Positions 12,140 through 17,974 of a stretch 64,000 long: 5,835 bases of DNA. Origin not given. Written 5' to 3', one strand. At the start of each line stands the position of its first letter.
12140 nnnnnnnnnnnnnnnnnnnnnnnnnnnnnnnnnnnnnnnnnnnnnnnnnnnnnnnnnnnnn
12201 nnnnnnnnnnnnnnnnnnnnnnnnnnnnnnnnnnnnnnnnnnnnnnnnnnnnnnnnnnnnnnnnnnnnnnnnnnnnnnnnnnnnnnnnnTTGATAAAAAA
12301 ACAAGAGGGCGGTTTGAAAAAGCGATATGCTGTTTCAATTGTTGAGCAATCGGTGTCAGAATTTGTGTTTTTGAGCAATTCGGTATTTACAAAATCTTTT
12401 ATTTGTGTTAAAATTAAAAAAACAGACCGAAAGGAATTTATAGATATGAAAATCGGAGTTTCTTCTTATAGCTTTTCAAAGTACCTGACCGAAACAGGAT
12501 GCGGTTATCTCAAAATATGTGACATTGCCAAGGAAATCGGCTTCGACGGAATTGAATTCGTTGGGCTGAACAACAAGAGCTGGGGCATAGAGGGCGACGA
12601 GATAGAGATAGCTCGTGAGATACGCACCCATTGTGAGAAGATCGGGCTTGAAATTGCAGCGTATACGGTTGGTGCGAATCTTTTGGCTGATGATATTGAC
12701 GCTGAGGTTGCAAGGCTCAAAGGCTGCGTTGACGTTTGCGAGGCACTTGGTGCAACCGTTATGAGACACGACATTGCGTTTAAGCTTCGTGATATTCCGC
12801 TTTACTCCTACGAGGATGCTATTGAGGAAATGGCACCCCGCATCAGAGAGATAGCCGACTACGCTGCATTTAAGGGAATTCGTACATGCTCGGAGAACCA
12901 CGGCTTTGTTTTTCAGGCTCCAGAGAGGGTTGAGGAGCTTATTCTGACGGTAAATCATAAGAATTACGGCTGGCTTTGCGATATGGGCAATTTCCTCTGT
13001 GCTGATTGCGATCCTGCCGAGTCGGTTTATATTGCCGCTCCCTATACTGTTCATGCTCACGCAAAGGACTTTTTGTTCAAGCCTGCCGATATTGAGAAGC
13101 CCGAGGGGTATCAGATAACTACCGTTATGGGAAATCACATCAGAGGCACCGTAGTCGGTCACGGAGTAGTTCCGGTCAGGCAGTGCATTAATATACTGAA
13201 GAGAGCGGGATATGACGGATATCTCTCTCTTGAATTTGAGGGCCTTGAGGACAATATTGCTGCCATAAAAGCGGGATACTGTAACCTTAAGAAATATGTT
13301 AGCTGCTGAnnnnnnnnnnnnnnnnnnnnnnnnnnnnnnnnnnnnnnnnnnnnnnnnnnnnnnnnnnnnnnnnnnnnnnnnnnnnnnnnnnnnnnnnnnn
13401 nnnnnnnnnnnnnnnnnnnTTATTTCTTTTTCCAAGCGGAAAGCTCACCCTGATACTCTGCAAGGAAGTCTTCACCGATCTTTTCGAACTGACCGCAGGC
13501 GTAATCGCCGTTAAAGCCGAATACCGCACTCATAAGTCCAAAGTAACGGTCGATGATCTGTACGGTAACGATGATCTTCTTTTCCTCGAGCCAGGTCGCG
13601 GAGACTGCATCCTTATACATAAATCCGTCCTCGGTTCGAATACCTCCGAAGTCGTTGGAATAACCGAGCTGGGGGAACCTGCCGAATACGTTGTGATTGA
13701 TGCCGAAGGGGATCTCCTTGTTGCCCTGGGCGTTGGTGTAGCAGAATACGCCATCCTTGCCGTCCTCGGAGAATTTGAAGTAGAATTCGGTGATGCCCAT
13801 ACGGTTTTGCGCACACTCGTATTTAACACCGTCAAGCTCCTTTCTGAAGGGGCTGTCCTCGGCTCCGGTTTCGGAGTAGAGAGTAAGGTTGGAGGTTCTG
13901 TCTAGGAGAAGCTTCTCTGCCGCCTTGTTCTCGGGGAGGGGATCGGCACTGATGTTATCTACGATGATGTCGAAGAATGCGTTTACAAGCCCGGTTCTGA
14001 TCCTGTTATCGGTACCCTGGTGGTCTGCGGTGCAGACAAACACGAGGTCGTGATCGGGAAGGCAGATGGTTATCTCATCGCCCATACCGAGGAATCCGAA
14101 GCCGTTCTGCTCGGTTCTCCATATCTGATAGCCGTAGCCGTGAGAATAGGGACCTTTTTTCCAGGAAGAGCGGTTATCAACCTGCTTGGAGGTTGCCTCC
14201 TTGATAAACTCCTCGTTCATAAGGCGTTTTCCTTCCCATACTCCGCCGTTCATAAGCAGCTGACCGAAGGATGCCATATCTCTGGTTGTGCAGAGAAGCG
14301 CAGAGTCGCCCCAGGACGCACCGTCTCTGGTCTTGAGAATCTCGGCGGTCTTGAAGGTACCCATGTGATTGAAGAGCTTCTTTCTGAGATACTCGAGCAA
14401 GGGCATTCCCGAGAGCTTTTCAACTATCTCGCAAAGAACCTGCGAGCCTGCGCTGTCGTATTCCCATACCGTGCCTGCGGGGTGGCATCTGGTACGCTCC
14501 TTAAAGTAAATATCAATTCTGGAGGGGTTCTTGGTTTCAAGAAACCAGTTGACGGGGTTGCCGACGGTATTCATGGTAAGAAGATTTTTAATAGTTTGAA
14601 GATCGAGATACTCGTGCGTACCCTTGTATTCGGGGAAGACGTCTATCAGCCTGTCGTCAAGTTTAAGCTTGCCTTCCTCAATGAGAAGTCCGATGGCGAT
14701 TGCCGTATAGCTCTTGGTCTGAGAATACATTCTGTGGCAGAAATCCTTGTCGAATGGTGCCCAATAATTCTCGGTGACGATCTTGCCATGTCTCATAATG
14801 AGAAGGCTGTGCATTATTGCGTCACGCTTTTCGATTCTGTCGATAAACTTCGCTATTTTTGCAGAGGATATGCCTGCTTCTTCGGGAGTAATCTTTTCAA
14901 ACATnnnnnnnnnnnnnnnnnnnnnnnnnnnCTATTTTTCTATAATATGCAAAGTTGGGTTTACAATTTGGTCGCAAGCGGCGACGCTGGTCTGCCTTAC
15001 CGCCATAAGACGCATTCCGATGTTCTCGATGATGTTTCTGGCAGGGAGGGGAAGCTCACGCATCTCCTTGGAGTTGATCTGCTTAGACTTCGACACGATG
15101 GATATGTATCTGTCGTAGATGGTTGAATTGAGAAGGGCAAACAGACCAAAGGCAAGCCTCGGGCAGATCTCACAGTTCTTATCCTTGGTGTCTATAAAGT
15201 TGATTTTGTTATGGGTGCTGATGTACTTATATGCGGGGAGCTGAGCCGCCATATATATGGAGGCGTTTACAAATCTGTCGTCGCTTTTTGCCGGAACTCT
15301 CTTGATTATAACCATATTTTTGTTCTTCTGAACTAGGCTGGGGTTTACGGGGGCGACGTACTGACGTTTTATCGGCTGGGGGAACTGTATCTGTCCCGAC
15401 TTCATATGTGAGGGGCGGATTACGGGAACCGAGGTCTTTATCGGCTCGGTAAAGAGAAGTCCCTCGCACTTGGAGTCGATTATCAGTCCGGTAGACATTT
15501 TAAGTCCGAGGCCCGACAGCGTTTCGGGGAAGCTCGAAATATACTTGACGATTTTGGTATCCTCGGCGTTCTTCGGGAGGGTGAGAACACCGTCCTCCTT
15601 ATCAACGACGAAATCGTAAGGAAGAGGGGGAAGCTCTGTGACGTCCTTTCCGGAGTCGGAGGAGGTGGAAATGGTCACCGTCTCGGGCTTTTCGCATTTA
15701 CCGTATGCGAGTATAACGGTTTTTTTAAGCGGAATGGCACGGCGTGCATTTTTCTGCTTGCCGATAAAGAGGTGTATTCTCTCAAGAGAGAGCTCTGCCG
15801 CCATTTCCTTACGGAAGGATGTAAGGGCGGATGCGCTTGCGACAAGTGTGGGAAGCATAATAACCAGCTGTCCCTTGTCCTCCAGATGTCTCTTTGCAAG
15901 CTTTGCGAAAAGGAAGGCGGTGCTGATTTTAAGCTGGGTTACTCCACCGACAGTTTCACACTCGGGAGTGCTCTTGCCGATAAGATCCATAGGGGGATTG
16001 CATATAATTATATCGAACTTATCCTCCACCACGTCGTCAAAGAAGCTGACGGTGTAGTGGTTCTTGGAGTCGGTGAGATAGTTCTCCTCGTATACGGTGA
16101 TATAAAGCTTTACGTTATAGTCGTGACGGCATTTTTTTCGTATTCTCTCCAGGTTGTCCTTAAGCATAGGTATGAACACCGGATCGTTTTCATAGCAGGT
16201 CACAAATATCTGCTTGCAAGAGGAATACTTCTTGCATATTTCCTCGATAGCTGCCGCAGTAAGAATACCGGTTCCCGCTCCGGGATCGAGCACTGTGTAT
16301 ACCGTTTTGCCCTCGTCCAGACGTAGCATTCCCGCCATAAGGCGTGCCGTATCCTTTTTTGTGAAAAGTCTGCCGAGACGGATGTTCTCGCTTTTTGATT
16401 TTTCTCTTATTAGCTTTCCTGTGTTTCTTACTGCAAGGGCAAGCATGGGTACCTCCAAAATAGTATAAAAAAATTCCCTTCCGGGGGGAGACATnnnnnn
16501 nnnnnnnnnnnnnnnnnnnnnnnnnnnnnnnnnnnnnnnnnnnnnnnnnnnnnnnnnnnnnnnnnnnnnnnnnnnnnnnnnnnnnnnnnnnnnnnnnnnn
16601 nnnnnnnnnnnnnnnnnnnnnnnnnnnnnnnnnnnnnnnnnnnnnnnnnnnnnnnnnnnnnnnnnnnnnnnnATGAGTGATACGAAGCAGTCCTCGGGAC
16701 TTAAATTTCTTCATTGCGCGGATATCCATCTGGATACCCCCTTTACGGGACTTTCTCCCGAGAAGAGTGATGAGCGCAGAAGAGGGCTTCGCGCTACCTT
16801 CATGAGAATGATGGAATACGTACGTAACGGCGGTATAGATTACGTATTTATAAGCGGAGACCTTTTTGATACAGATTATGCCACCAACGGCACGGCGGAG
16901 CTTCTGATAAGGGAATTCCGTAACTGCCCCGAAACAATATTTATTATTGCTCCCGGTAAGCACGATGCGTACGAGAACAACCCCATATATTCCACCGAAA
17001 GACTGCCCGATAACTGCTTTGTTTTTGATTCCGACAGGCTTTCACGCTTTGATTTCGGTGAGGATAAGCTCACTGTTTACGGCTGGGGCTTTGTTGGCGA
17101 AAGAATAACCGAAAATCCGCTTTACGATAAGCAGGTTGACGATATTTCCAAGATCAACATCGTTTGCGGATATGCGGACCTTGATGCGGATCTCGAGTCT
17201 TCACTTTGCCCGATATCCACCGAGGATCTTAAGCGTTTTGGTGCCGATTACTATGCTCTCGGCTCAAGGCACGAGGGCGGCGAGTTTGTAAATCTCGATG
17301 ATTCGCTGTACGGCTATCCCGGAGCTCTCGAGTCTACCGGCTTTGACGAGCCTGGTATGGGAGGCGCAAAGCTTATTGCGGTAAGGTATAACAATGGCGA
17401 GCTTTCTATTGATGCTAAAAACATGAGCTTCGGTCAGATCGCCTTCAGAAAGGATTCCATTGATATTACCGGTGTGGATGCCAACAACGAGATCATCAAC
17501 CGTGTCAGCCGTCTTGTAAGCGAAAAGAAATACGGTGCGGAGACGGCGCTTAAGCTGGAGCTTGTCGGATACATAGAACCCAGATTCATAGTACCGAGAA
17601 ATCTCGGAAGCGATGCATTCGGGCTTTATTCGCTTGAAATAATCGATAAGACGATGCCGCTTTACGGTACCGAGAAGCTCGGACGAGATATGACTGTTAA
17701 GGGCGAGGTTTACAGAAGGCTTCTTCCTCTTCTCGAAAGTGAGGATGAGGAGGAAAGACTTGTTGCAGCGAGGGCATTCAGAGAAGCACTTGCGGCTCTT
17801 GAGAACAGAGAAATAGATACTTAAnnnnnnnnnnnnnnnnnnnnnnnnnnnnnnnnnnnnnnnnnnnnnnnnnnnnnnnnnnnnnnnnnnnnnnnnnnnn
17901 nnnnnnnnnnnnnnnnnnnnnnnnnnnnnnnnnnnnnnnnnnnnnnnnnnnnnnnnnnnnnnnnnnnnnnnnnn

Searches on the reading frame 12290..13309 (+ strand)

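Call 37: search_protein_families(library=pfam, proteins=[window:12290-13309:+], max_evalue=0.01)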
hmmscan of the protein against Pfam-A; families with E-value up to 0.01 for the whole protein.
window:12290-13309:+ (339 aa): 1 family
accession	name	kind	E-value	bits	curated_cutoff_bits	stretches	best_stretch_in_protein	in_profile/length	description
PF01261.30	AP_endonuc_2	-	1.9e-32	113.3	31.1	1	78-324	2-237/249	Xylose isomerase-like TIM barrel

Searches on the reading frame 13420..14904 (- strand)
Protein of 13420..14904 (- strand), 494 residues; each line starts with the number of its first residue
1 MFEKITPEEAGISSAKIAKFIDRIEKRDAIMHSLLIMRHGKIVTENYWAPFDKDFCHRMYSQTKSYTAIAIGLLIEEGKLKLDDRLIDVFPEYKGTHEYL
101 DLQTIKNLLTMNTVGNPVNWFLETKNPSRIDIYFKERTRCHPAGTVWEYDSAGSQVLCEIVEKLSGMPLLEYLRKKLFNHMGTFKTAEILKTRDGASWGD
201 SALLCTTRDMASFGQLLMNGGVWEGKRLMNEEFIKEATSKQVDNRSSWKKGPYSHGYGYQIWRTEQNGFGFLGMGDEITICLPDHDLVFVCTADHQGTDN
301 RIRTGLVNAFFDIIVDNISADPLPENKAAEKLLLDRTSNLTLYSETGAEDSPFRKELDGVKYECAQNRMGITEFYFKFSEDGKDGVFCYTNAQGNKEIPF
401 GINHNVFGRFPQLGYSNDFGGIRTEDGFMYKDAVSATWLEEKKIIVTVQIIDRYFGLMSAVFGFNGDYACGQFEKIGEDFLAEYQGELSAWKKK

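Call 37: search_protein_families(library=pfam, proteins=[window:13420-14904:-], max_evalue=0.01)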
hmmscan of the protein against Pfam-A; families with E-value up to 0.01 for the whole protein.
window:13420-14904:- (494 aa): 1 family
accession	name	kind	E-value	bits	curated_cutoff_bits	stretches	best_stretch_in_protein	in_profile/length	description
PF00144.29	Beta-lactamase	-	2.8e-29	102.8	27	1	33-298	18-313/329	Beta-lactamase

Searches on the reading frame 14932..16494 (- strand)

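Call 37: search_protein_families(library=pfam, proteins=[window:14932-16494:-], max_evalue=0.01)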
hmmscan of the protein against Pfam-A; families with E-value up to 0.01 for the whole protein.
window:14932-16494:- (520 aa): 4 families
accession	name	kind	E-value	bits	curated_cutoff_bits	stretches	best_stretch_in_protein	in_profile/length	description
PF07669.17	Eco57I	-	4.9e-07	30.4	25.3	1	142-246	54-167/171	Eco57I restriction-modification methylase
PF05175.20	MTS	-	2.9e-06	27.5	23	1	137-222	77-148/170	Methyltransferase small domain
PF02384.22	N6_Mtase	-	5.5e-06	26.4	20.4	1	29-231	14-201/311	N-6 DNA Methylase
PF00398.26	RrnaAD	-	0.0078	15.8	24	0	66-216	32-136/263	Ribosomal RNA adenine dimethylase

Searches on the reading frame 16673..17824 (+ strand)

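Call 37: search_protein_families(library=pfam, proteins=[window:16673-17824:+], max_evalue=0.01)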
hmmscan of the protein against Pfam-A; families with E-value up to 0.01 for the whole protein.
window:16673-17824:+ (383 aa): 1 family
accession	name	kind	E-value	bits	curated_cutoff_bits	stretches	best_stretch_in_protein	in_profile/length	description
PF00149.33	Metallophos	-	4.9e-10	40.6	21.5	1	10-164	1-129/191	Calcineurin-like phosphoesterase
